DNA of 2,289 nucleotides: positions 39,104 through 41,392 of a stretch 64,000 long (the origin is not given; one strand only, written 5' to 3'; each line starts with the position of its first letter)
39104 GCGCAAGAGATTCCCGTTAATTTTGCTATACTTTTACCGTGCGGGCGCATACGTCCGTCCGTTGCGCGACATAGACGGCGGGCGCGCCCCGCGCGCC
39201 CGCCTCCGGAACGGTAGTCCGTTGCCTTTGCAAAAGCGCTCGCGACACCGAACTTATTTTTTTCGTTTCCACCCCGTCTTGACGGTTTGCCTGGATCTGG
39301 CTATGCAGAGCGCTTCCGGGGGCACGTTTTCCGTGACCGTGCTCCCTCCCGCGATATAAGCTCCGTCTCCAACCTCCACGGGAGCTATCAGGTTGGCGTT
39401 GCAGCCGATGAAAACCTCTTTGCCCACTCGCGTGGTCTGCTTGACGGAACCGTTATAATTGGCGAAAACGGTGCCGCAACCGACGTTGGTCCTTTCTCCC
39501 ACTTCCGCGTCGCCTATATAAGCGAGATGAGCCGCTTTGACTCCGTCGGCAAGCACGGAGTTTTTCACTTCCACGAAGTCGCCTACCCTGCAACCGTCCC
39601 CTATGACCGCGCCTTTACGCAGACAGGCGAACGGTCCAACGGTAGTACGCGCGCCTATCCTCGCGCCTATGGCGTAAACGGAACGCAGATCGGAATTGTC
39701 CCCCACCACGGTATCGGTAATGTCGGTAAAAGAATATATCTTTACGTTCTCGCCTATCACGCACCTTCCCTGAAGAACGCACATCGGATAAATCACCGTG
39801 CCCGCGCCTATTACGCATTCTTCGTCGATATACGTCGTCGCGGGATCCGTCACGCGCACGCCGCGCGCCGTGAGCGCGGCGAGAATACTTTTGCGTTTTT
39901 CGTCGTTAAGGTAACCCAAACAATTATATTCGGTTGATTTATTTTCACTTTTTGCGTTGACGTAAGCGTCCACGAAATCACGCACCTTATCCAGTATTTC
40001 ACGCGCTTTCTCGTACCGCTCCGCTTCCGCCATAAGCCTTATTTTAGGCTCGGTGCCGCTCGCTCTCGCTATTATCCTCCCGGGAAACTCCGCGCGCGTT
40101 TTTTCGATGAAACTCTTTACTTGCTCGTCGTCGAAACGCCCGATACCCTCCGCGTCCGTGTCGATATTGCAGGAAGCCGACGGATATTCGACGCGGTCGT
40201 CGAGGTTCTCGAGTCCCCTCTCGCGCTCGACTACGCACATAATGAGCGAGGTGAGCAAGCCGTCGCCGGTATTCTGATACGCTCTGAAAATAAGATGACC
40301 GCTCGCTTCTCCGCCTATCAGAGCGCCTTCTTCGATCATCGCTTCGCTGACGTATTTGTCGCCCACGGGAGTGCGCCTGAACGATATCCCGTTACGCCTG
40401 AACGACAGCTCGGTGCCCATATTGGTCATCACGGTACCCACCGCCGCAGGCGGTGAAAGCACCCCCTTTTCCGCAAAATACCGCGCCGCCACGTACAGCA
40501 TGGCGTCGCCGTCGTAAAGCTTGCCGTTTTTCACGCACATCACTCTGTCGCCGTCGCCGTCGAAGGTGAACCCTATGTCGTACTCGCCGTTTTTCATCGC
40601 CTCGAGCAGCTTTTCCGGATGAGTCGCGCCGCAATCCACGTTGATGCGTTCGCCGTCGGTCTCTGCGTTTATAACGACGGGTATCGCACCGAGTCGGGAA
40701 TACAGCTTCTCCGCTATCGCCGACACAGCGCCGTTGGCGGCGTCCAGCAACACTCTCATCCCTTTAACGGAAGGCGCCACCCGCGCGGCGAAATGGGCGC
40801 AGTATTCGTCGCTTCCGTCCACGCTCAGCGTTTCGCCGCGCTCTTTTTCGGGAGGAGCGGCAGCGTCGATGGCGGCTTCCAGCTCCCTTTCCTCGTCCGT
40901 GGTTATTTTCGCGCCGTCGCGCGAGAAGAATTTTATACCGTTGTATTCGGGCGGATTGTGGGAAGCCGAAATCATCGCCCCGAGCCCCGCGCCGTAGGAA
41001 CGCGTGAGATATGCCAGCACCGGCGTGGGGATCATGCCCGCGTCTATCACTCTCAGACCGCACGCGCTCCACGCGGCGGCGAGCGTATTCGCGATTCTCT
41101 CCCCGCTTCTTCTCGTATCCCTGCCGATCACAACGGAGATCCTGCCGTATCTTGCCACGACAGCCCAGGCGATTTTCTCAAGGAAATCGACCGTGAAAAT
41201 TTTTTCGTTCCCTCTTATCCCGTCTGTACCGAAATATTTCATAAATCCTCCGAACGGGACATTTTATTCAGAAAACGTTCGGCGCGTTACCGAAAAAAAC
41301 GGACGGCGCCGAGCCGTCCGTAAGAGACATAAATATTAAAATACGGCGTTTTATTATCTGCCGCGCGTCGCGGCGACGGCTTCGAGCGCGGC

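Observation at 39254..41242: Apparent GlmM::GlmU-acetyltransferase fusion lacking the uridylyltransferase domain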

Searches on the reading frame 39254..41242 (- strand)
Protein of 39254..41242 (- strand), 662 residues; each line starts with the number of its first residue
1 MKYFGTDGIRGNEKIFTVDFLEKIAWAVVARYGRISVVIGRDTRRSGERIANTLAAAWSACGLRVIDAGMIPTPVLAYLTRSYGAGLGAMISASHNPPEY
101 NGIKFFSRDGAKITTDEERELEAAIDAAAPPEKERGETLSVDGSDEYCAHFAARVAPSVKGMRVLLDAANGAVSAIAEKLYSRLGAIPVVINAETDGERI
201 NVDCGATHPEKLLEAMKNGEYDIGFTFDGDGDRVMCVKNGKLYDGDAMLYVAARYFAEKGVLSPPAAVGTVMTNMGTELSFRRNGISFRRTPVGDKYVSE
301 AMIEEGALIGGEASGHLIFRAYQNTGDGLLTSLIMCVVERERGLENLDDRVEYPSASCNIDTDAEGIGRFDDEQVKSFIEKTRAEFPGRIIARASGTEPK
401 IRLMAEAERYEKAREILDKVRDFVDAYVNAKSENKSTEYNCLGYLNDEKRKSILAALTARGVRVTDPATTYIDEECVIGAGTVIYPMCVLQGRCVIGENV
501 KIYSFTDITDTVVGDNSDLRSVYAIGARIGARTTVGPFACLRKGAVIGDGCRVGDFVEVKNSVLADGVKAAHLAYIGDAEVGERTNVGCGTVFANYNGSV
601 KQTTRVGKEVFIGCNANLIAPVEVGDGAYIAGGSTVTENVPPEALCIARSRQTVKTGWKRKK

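Call 3: search_protein_families(library=pfam, proteins=[window:39254-41242:-], max_evalue=0.01)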
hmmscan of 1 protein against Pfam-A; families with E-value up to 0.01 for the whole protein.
window:39254-41242:- (662 aa): 8 families
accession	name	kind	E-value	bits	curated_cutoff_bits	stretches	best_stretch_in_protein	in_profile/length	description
PF02878.22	PGM_PMM_I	-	3.8e-38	130.7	22.5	1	2-128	2-134/138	Phosphoglucomutase/phosphomannomutase, alpha/beta/alpha domain I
PF02880.22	PGM_PMM_III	-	4e-28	98.3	20.7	1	244-347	1-104/115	Phosphoglucomutase/phosphomannomutase, alpha/beta/alpha domain III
PF00132.30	Hexapep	-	3.9e-25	86.9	27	4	604-637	2-35/36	Bacterial transferase hexapeptide (six repeats)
PF02879.22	PGM_PMM_II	-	1.2e-14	55.1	29.3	1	145-239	1-101/103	Phosphoglucomutase/phosphomannomutase, alpha/beta/alpha domain II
PF25084.1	LbH_EIF2B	-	6.4e-11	42.6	54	2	529-593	24-87/105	EIF2B subunit epsilon LbH domain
PF00408.26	PGM_PMM_IV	-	1.7e-09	38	23.1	1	388-422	33-67/68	Phosphoglucomutase/phosphomannomutase, C-terminal domain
PF14602.12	Hexapep_2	-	8.7e-06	25.8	27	1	604-637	2-33/34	Hexapeptide repeat of succinyl-transferase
PF24894.1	Hexapep_GlmU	-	0.0026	18.3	23.3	0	546-592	20-65/104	GlmU-like, C-terminal hexapeptide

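Call 4: search_protein_families(library=ncbifam, proteins=[window:39254-41242:-], max_evalue=0.01)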
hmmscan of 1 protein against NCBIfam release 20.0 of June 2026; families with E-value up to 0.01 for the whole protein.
window:39254-41242:- (662 aa): 50 families (the best 25 are shown)
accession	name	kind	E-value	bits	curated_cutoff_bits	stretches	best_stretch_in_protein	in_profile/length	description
TIGR01455.1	glmM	equivalog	6e-117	391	447.55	1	4-425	1-441/442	phosphoglucosamine mutase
TIGR03990.1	Arch_GlmM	equivalog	5.6e-83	279.3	439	1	1-423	1-443/444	phosphoglucosamine mutase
NF010934.1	PRK14354.1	equivalog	3.7e-77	259.7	450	1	442-659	229-446/447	bifunctional UDP-N-acetylglucosamine diphosphorylase/glucosamine-1-phosphate N-acetyltransferase GlmU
TIGR01173.1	glmU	equivalog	1.3e-73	248.4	366.85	1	445-662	232-450/452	bifunctional UDP-N-acetylglucosamine diphosphorylase/glucosamine-1-phosphate N-acetyltransferase GlmU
NF010932.0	PRK14352.1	equivalog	9.2e-68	229.1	611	1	443-662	241-460/488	bifunctional UDP-N-acetylglucosamine diphosphorylase/glucosamine-1-phosphate N-acetyltransferase GlmU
NF010937.0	PRK14357.1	equivalog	1.8e-66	224.9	658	1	442-662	222-442/448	bifunctional UDP-N-acetylglucosamine diphosphorylase/glucosamine-1-phosphate N-acetyltransferase GlmU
NF010935.0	PRK14355.1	equivalog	1.2e-60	205.4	718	1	450-662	243-456/459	bifunctional UDP-N-acetylglucosamine diphosphorylase/glucosamine-1-phosphate N-acetyltransferase GlmU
NF010933.0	PRK14353.1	equivalog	4.9e-60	203.4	505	1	455-660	248-437/453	bifunctional UDP-N-acetylglucosamine diphosphorylase/glucosamine-1-phosphate N-acetyltransferase GlmU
NF010940.0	PRK14360.1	equivalog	1.7e-59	201.6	602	1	453-661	240-448/452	bifunctional UDP-N-acetylglucosamine diphosphorylase/glucosamine-1-phosphate N-acetyltransferase GlmU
NF010936.0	PRK14356.1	equivalog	1e-55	189.5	666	1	447-655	241-450/456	bifunctional UDP-N-acetylglucosamine diphosphorylase/glucosamine-1-phosphate N-acetyltransferase GlmU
NF010938.0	PRK14358.1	equivalog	2.3e-55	188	500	1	449-661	244-457/481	bifunctional N-acetylglucosamine-1-phosphate uridyltransferase/glucosamine-1-phosphate acetyltransferase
NF006986.0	PRK09451.1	equivalog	7.8e-52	176.6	725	1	456-661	246-452/456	bifunctional UDP-N-acetylglucosamine diphosphorylase/glucosamine-1-phosphate N-acetyltransferase GlmU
NF010939.0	PRK14359.1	equivalog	1.5e-42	145.8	592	1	456-657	240-421/430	bifunctional UDP-N-acetylglucosamine diphosphorylase/glucosamine-1-phosphate N-acetyltransferase GlmU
NF007088.0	PRK09542.1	equivalog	2.2e-40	139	618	1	19-426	28-455/456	phosphomannomutase/phosphoglucomutase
NF046027.1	PhglucPhmanMutPgmG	equivalog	5.7e-35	120.8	600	1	27-338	37-352/460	phosphoglucomutase/phosphomannomutase PgmG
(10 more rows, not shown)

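Call 7: find_homologous_proteins(query=window:39254-41242:-, max_evalue=1e-10)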
Query window:39254-41242:- (662 aa): 7969 proteins with E <= 1e-10 among 8000 candidates; the best 120 are listed.
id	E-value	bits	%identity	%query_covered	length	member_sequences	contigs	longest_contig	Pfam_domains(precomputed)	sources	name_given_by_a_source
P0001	0.0e+0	1382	92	100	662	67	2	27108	PF02878.23,PF00408.27,PF14602.13,PF00132.31,PF25087.2,PF25084.2,PF02879.23,PF02880.23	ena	-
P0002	0.0e+0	1314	87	100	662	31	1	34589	PF02878.23,PF00408.27,PF14602.13,PF00132.31,PF25087.2,PF25084.2,PF02879.23,PF02880.23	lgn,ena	-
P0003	0.0e+0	1228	80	100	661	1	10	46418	PF02878.23,PF00408.27,PF14602.13,PF00132.31,PF25087.2,PF25084.2,PF02879.23,PF02880.23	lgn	-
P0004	0.0e+0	1216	80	100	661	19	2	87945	PF02878.23,PF00408.27,PF14602.13,PF00132.31,PF25087.2,PF25084.2,PF02879.23,PF02880.23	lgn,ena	-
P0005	0.0e+0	1091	100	74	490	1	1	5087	PF00408.27,PF14602.13,PF00132.31,PF25087.2,PF25084.2,PF02879.23,PF02880.23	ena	-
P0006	1.5e-227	775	55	100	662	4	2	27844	PF02878.23,PF00408.27,PF00132.31,PF25087.2,PF25084.2,PF02879.23,PF02880.23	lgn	-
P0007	2.3e-227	775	55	99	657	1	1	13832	PF02878.23,PF00408.27,PF00132.31,PF25087.2,PF25084.2,PF02879.23,PF02880.23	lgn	-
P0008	1.4e-225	769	55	99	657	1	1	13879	PF02878.23,PF00408.27,PF00132.31,PF25087.2,PF25084.2,PF02879.23,PF02880.23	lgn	-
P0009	2.4e-225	768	55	100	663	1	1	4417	PF02878.23,PF00408.27,PF14602.13,PF00132.31,PF25087.2,PF25084.2,PF02879.23,PF02880.23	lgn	-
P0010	1.5e-220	752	54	100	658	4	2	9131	PF02878.23,PF00408.27,PF00132.31,PF25087.2,PF25084.2,PF02879.23,PF02880.23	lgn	-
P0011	3.5e-219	748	55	100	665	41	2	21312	PF02878.23,PF00408.27,PF00132.31,PF25087.2,PF25084.2,PF02879.23,PF02880.23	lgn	-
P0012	7.1e-213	727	54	100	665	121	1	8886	PF02878.23,PF00408.27,PF00132.31,PF25087.2,PF25084.2,PF02879.23,PF02880.23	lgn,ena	-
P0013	2.9e-209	715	52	99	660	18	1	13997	PF02878.23,PF00408.27,PF00132.31,PF25087.2,PF25084.2,PF02879.23,PF02880.23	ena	-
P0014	8.8e-201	687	50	98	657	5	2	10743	PF02878.23,PF00408.27,PF00132.31,PF25087.2,PF25084.2,PF24894.2,PF02879.23,PF02880.23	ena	-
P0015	2.3e-198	679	53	100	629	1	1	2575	PF02878.23,PF00132.31,PF25087.2,PF25084.2,PF02879.23,PF02880.23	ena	-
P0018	2.2e-194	666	50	99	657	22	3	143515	PF02878.23,PF00408.27,PF00132.31,PF25087.2,PF25084.2,PF02879.23,PF02880.23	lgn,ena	-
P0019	7.1e-193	661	50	100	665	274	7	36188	PF02878.23,PF00408.27,PF00132.31,PF25087.2,PF25084.2,PF02879.23,PF02880.23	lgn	-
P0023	8.1e-191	654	48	100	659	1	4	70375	PF02878.23,PF00408.27,PF00132.31,PF25087.2,PF25084.2,PF02879.23,PF02880.23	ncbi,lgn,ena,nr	ncbi:MAG: hypothetical protein IJ033_04440 [Clostridia bacterium]|nr:hypothetical protein [Clostridi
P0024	7.3e-188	644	48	100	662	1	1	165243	PF02878.23,PF00408.27,PF00132.31,PF25087.2,PF25084.2,PF02879.23,PF02880.23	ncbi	-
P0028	1.4e-178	613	45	98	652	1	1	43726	PF02878.23,PF00408.27,PF00132.31,PF25087.2,PF25084.2,PF02879.23,PF02880.23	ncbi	-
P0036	2.3e-144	500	42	64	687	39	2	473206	PF02878.23,PF00408.27,PF14602.13,PF00132.31,PF25087.2,PF25084.2,PF02879.23,PF02880.23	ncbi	-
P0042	1.5e-131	458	39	65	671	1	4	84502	PF02878.23,PF00408.27,PF14602.13,PF00132.31,PF25087.2,PF25084.2,PF02879.23,PF02880.23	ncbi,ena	-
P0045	1.9e-124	435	37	64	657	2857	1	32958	PF02878.23,PF00408.27,PF00132.31,PF25087.2,PF25084.2,PF02879.23,PF02880.23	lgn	-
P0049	1.1e-118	416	36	64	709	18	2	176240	PF02878.23,PF00408.27,PF00132.31,PF25087.2,PF25084.2,PF24894.2,PF02879.23,PF02880.23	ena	-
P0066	7.8e-109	383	36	64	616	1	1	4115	PF02878.23,PF00408.27,PF00132.31,PF25087.2,PF25084.2,PF24894.2,PF02879.23,PF02880.23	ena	-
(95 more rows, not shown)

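Call 9: find_encoding_contigs(protein=P0001, flank=10000, max_places=3)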
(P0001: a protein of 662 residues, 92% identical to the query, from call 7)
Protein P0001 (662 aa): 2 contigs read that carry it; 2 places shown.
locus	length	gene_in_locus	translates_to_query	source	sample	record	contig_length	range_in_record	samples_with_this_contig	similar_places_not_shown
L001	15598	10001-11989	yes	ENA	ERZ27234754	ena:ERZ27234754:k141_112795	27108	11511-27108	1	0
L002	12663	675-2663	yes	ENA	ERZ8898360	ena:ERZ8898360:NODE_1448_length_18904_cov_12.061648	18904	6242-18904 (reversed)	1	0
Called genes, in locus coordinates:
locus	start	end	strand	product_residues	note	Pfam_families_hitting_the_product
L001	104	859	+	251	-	PF00005:ABC_tran, PF13304:AAA_21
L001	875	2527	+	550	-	PF16949:ABC_tran_2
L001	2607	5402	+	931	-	PF02368:Big_2 (weak), PF22359:Big-like (weak)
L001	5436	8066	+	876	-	PF02368:Big_2 (weak), PF13229:Beta_helix (weak)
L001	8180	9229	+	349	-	-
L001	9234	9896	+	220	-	PF01048:PNP_UDP_1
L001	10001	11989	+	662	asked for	PF02878:PGM_PMM_I, PF02879:PGM_PMM_II, PF02880:PGM_PMM_III, PF00408:PGM_PMM_IV, PF00132:Hexapep (weak), PF00132:Hexapep (weak), PF25087:GMPPB_C (weak), PF00132:Hexapep (weak), +2 more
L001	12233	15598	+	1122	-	?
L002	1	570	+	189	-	?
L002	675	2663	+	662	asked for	PF02878:PGM_PMM_I, PF02879:PGM_PMM_II, PF02880:PGM_PMM_III, PF00408:PGM_PMM_IV, PF00132:Hexapep (weak), PF00132:Hexapep (weak), PF25087:GMPPB_C (weak), PF00132:Hexapep (weak), +2 more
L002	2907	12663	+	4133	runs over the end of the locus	PF09479:Flg_new (faint), PF18998:Flg_new_2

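Call 10: find_related_loci(query=window:39254-41242:-, collection=genome_contigs, flank=10000)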
Query window:39254-41242:- (662 aa) in genome_contigs; peptide patterns used: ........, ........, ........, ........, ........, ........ (x = any residue, [..] = any of these).
600 stretches matched a pattern (row limit reached: there are more); 593 encode a relative of the query (tblastn E <= 1e-3); the best 80 are kept; 80 distinct loci.
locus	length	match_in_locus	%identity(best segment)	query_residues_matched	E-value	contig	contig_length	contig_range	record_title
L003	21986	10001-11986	87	1-662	0e+0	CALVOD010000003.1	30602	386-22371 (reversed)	MAG: uncultured Clostridia bacterium isolate BRZ_AB__bin25 genome assembly, contig: BRZ_AB__NODE_1488_length_30602_cov_1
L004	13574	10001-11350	39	1-431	2e-89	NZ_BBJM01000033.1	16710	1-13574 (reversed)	Secundilactobacillus oryzae JCM 18671 strain SG293, whole genome shotgun sequence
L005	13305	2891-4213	39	2-424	2e-87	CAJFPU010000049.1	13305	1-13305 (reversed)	uncultured Romboutsia sp. isolate Chicken_10_mag_106 genome assembly, contig: MAGpy_11413_10_idba_bin_106_fascaffold_648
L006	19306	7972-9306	38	2-428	4e-86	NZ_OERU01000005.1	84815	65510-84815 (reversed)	Peptostreptococcus faecalis strain Marseille-P4308, whole genome shotgun sequence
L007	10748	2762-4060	39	2-416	1e-85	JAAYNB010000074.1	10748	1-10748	MAG: Clostridiales bacterium isolate AS21ysBPME_102 60648_AS21, whole genome shotgun sequence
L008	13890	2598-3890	38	2-416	3e-85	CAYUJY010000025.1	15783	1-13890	MAG TPA_asm: uncultured Peptoniphilaceae bacterium isolate SRP294416_co3_96 genome assembly, contig: NODE_6418_length_15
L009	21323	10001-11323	40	2-425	8e-85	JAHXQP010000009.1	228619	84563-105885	MAG: Clostridiaceae bacterium isolate coal_NL1.3 k141_11558, whole genome shotgun sequence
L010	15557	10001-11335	38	2-429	2e-84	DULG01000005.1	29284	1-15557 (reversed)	MAG TPA_asm: Clostridia bacterium isolate AS04akNAM_103 1785_AS04, whole genome shotgun sequence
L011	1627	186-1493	39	2-416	5e-90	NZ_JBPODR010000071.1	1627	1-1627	Thermoanaerobacterium thermosulfurigenes strain DSM 2229 Ga0415260_71, whole genome shotgun sequence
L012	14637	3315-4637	38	2-424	3e-84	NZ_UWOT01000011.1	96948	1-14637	Romboutsia sp. Marseille-P6047, whole genome shotgun sequence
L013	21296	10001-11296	38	2-416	1e-83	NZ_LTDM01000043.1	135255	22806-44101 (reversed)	Tissierella creatinophila DSM 6911 TICR_contig000043, whole genome shotgun sequence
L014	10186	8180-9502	38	2-425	6e-84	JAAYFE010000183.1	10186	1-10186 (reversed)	MAG: Tissierellia bacterium isolate AS07pgkLD_48 157992_AS07, whole genome shotgun sequence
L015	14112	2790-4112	39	2-425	7e-84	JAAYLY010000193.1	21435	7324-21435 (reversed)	MAG: Tissierellia bacterium isolate AS20ysBPTH_133 70734_AS20, whole genome shotgun sequence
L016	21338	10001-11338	37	2-429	8e-84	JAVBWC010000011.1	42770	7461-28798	MAG: Clostridiaceae bacterium isolate ZNE14_Bin52 all_Scaff002316, whole genome shotgun sequence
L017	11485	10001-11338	36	2-429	1e-83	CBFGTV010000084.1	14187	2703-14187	MAG TPA_asm: uncultured Clostridiaceae bacterium isolate SRR17295758_concoct_140 genome assembly, contig: ERZ23579493.35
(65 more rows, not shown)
